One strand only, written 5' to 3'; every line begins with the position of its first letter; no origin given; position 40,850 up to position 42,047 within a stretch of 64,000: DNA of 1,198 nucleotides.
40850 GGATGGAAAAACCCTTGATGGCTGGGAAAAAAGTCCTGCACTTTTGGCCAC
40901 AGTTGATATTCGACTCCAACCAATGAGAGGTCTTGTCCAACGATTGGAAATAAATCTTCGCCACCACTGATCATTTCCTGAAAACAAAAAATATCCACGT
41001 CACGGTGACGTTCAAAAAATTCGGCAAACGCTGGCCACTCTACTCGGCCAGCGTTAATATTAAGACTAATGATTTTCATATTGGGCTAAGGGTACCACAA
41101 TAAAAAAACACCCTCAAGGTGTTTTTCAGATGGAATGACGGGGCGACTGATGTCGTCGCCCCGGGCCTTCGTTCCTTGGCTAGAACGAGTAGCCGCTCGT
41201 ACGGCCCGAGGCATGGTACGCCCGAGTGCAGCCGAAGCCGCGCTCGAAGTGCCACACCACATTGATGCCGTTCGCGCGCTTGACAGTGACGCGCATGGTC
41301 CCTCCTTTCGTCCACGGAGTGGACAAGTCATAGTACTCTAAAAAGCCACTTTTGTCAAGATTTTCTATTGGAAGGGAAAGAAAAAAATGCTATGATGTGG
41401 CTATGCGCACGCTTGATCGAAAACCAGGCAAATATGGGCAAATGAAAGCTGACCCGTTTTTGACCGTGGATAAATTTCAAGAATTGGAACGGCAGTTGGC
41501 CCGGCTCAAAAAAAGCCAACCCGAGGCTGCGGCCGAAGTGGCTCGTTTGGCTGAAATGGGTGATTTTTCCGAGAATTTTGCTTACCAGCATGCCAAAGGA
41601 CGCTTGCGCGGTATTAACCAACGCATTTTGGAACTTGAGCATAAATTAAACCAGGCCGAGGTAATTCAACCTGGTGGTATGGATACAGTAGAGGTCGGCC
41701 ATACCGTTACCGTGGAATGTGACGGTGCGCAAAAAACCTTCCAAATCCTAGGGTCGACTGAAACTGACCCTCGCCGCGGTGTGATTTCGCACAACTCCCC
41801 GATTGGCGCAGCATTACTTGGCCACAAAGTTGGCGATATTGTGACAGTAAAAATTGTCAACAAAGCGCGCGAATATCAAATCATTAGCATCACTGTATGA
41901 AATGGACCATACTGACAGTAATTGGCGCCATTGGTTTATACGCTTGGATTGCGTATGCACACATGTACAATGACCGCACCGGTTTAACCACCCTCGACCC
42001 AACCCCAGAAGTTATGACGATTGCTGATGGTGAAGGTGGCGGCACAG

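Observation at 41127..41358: Standalone GC-rich, highly structured ~200-nt locus with consensus promoter, strong SD, 38-codon ORF and terminator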

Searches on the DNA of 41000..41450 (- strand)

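Call 4: search_rna_families(source=window, start=41000, end=41450, threshold=evalue, max_evalue=10, show_alignments=4)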
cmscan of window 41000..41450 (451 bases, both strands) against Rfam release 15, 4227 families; matches with E-value up to 10: 3.
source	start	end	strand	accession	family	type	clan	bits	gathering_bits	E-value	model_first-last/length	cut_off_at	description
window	41021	41110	-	RF02630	Hrs12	Gene; sRNA;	-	16.7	70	4.5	1-87/87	no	Hfq-regulated sRNA 12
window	41099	41213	-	RF00106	RNAI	Gene; antisense;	-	15.7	47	2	1-102/102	no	RNAI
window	41133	41170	-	RF03380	mir-9441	Gene; miRNA;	-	15.1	91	3.8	10-59/68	no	mir-9441 microRNA precursor family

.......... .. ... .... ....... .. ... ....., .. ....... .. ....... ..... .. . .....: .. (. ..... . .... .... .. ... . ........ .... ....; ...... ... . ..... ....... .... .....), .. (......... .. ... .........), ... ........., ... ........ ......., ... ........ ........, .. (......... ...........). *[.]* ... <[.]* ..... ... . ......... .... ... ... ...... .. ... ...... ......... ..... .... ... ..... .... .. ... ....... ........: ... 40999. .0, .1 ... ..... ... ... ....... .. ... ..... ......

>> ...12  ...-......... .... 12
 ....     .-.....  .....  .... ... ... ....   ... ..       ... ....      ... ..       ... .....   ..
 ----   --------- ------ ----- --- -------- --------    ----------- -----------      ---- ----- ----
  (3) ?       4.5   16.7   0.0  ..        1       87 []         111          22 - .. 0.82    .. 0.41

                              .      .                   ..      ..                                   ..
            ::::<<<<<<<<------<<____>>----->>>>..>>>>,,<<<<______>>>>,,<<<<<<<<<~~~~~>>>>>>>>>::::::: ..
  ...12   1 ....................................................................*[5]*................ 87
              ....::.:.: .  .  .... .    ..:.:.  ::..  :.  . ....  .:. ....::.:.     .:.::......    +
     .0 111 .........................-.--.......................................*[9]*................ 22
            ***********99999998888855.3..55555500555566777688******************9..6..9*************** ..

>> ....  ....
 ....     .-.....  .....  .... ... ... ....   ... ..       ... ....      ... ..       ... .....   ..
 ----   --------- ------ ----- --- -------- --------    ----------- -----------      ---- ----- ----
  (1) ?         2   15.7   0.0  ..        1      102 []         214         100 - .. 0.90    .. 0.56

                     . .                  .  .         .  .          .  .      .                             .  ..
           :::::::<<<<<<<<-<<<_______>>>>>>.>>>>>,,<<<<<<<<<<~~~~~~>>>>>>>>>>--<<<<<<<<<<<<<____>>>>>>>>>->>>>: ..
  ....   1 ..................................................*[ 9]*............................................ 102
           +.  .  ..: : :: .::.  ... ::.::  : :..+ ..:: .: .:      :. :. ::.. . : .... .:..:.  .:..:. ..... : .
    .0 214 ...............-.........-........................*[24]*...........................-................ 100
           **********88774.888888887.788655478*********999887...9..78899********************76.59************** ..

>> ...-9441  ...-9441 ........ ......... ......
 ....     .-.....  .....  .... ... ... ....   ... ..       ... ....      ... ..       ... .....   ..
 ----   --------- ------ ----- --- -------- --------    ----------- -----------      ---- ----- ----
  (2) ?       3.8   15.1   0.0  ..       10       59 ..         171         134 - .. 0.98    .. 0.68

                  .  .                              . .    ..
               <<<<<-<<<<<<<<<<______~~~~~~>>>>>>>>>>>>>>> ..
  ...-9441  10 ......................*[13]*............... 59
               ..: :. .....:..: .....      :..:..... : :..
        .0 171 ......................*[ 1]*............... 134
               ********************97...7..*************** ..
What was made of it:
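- On Any Rfam 15 RNA family: At E <= 10 there were only chance-level hits of 15-17 bits, against gathering scores of 47-91 (call 4).
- No Rfam family matched, even at E <= 10 (call 4).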

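Call 48: search_dna_similar(query=window:41095-41345:-, collection=plasmids, mode=distant, max_evalue=1, max_rows=10)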
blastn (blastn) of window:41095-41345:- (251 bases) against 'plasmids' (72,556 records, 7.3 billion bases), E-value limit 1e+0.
Records with a match: 5; places in all: 6; records where one place covers at least 80% of the query: 0.
Best place of each record, by identity: 90-95% 1; 80-90% 4.
By first word of the organism name: Sinorhizobium 2; Rhizobium 2; Massilia 1.
By predicted mobility (MOB-suite, as given by PLSDB): non-mobilizable 4; conjugative 1.
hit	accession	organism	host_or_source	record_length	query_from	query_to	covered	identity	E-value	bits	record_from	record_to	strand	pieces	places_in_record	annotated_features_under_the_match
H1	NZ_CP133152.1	Sinorhizobium chiapasense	Acaciella angustissima,cell culture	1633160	53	89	15%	83.8%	8e-1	41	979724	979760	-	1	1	none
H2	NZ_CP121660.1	Sinorhizobium terangae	Desmanthus virgatus,cell culture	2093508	53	89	15%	83.8%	8e-1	41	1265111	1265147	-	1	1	none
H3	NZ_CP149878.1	Rhizobium sp. T1473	Medicago sativa,Cell Culture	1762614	79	113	14%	85.7%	8e-1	42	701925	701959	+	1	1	none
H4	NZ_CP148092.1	Rhizobium sp. T1470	Medicago sativa,cell culture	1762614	79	113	14%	85.7%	8e-1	42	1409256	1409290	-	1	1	none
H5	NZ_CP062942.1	Massilia litorea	Whole organism,Beach sand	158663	57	87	12%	90.6%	8e-1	42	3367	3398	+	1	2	none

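Call 49: search_dna_similar(query=window:41095-41345:-, collection=phages, mode=distant, max_evalue=1, max_rows=10)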
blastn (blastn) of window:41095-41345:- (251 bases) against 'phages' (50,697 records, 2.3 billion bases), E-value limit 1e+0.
No match.
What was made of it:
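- Tried and rejected: Searches of the plasmid and phage collections found nothing meaningful (calls 48, 49).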

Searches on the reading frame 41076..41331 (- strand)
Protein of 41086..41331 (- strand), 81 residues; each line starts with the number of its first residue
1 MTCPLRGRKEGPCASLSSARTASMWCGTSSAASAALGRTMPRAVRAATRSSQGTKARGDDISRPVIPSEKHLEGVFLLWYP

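Call 18: search_protein_families(library=pfam, proteins=[window:41086-41331:-, window:41076-41315:-], max_evalue=0.01)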
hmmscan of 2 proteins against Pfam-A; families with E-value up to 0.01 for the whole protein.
window:41086-41331:- (81 aa): 0 families

window:41076-41315:- (79 aa): 0 families

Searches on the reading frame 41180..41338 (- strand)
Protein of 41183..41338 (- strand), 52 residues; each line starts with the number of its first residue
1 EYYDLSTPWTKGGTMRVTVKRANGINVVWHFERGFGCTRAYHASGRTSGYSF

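Call 24: list_cluster_members(proteins=[window:41183-41296:-, window:41180-41326:-, window:41086-41331:-, window:41076-41315:-, window:41135-41341:+, window:41119-41265:+])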
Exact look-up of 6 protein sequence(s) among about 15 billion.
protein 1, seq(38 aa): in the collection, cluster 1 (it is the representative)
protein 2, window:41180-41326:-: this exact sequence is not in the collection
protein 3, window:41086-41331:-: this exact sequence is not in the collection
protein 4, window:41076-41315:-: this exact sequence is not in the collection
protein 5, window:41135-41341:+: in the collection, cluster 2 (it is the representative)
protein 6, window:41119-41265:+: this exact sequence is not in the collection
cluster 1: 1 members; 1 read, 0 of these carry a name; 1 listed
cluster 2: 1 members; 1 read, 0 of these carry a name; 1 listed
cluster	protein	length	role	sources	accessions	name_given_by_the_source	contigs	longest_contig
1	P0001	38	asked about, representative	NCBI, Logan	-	-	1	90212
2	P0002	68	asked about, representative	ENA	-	-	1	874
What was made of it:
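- On Conserved small-protein family: It is a singleton 90% cluster (call 24).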

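Call 42: search_protein_families(library=padloc, proteins=[window:41183-41338:-], max_evalue=0.1)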
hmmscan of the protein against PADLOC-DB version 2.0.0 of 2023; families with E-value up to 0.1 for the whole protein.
seq(52 aa): 0 families

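Call 43: search_protein_families(library=pfam, proteins=[window:41183-41338:-], max_evalue=10)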
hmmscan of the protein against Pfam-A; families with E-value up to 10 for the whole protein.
seq(52 aa): 0 families

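Call 55: find_related_loci(query=window:41183-41338:-, collection=viral_contigs, flank=2000)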
Query seq(52 aa) (52 aa) in viral_contigs; peptide patterns used: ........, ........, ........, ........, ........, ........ (x = any residue, [..] = any of these).
16 stretches matched a pattern, but none encodes a relative of the query by tblastn (E <= 1e-3).

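Call 74: find_homologous_proteins(query=window:41183-41326:-, max_evalue=10)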
Query seq(48 aa) (48 aa): 1 proteins with E <= 10 among 1 candidates.
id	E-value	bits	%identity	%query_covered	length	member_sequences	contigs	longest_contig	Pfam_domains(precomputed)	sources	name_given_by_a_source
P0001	1.6e-18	82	100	79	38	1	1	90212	-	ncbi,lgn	-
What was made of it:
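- On Conserved small-protein family: The word-indexed search of 5.8 billion clusters returned only the peptide itself (call 74).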

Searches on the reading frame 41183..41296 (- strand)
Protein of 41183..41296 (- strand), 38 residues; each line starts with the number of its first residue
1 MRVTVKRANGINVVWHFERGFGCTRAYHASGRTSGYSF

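Call 40: search_protein_representatives(protein=window:41183-41296:-)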
Query: 38 residues. Proteins with E-value up to 0.001 (for the whole library): 3; up to 1e-10: 1; up to 1e-30: 0. The best 3 are listed.
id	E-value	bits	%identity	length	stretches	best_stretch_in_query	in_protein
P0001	1.1e-19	82.9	100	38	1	1-38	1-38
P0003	1.5e-06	42.8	35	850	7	12-33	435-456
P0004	1.4e-04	36.8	46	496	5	6-23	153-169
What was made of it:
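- The peptide has no homologue, so purifying selection cannot be tested (calls 40, 74). The peptide is an orphan (calls 40, 74).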

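Call 43: search_protein_families(library=pfam, proteins=[window:41183-41296:-], max_evalue=10)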
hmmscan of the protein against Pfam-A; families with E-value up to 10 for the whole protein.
seq(38 aa): 0 families

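Call 44: search_protein_families(library=ncbifam, proteins=[window:41183-41296:-], max_evalue=1)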
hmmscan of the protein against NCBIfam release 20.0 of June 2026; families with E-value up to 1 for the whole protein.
seq(38 aa): 0 families

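Call 45: find_encoding_contigs(protein=P0001, flank=2000, max_places=10)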
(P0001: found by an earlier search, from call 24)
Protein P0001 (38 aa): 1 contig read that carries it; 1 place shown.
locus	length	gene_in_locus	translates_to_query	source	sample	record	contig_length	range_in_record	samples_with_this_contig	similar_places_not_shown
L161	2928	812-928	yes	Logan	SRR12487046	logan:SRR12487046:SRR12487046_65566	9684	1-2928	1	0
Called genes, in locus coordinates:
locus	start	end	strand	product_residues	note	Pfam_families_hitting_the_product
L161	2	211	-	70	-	?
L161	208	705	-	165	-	PF03449:GreA_GreB_N, PF01272:GreA_GreB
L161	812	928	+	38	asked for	-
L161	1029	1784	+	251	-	PF03372:Exo_endo_phos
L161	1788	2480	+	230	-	-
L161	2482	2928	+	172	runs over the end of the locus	-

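Call 46: find_encoding_contigs(protein=P0002, flank=2000, max_places=10)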
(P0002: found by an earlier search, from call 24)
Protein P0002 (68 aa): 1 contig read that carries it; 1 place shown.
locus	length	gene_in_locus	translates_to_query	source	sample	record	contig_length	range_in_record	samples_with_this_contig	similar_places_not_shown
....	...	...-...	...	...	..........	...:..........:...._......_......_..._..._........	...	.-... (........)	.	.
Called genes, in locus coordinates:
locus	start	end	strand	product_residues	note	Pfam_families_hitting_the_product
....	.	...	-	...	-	?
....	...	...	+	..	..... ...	-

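Call 56: predict_structure(protein=window:41183-41296:-)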
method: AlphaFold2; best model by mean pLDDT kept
length: 38 residues; sequences in the alignment: 1
mean_pLDDT: 63.9   pTM: 0.34
mean pLDDT of the five models: 63.9, 61.3, 60.9, 58.7, 58.5
residues with pLDDT >= 90: 0; 70-90: 13; 50-70: 23; < 50: 2
segments of 3 or more residues with pLDDT < 50: none
pLDDT, mean of each block of 10 residues (from residue 1): 74 70 58 52
secondary structure, 60 per line:
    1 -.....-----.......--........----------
elements in order: E2-6 E12-18 E21-28
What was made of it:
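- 41180..41296 (-): 38-codon ORF plus TAG stop, encoding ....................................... AlphaFold single-sequence model: three beta strands, pLDDT 64 (call 56).
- Tried and rejected: The single-sequence model has pLDDT 64, too weak for a fold search (call 56).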

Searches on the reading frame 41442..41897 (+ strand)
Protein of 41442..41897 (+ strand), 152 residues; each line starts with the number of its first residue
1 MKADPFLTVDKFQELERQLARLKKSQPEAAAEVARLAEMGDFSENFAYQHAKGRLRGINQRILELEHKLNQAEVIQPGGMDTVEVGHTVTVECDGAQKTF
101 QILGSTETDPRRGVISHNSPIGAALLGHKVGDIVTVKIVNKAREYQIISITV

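Call 13: find_related_loci(query=window:41442-41897:+, collection=genome_contigs, flank=3000)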
Query seq(152 aa) (152 aa) in genome_contigs; peptide patterns used: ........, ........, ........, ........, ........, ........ (x = any residue, [..] = any of these).
250 stretches matched a pattern; 180 encode a relative of the query (tblastn E <= 1e-3); the best 80 are kept; 80 distinct loci.
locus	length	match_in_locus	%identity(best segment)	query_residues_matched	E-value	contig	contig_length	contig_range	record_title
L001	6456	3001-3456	81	1-152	4e-84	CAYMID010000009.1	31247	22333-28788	MAG TPA_asm: uncultured Gammaproteobacteria bacterium isolate SRP342105_co2_131 genome assembly, contig: NODE_1454_lengt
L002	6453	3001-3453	66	1-151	6e-64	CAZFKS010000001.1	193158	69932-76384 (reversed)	MAG TPA_asm: uncultured Gammaproteobacteria bacterium isolate SRP257259_co1_329 genome assembly, contig: NODE_47_length_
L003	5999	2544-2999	63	1-151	1e-63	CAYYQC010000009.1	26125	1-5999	MAG TPA_asm: uncultured Gammaproteobacteria bacterium isolate SRP286056_co2_552 genome assembly, contig: NODE_2694_lengt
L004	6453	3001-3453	62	1-150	4e-61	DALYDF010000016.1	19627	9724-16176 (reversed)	MAG TPA_asm: Candidatus Magasanikbacteria bacterium isolate CTOTU14220 NODE_602_length_19627_cov_3.411404, whole genome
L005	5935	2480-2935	58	1-150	3e-57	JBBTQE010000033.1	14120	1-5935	MAG: Patescibacteria group bacterium isolate H43-bin188_1 H43_bin188_1_000000000033, whole genome shotgun sequence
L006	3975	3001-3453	60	1-150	1e-55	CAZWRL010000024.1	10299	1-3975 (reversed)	MAG TPA_asm: uncultured Gammaproteobacteria bacterium isolate binchicken_co21_262 genome assembly, contig: NODE_5456_len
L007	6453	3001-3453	56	2-151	6e-56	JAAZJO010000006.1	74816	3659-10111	MAG: Candidatus Falkowbacteria bacterium isolate AS21ysBPME_294 102707_AS21, whole genome shotgun sequence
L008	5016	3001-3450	61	3-150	1e-55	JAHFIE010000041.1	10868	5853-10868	MAG: Candidatus Magasanikiibacteriota bacterium isolate nzgw355 NODE_4378_length_10869_cov_3.034704, whole genome shotgu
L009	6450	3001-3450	61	2-150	2e-55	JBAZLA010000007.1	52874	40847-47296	MAG: Patescibacteria group bacterium isolate SO_2017_LW4_157 scaffold_1603_c1_LW137-91_2017, whole genome shotgun sequen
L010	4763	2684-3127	59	4-150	6e-55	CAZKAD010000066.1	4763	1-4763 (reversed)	MAG TPA_asm: uncultured Gammaproteobacteria bacterium isolate SRP219642_co6_366 genome assembly, contig: NODE_18835_leng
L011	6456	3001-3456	59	1-150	4e-55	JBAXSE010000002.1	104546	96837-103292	MAG: Candidatus Falkowbacteria bacterium isolate ELA601 MAG601_2, whole genome shotgun sequence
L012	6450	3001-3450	57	2-150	2e-54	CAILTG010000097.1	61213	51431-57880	MAG: Candidatus Magasanikbacteria bacterium isolate MJ-time_bin-2094 genome assembly, contig: bin-2094:097/101, whole ge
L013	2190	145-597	58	1-150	3e-55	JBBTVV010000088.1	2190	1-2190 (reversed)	MAG: Patescibacteria group bacterium isolate H43-bin112_1 H43_bin112_1_000000000088, whole genome shotgun sequence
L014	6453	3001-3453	61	2-150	3e-54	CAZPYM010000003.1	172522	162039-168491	MAG TPA_asm: uncultured Gammaproteobacteria bacterium isolate SRP178699_co1_170 genome assembly, contig: NODE_20_length_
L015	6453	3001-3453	58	2-151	3e-54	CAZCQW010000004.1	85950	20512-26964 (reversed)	MAG TPA_asm: uncultured Gammaproteobacteria bacterium isolate SRP285395_co1_539 genome assembly, contig: NODE_276_length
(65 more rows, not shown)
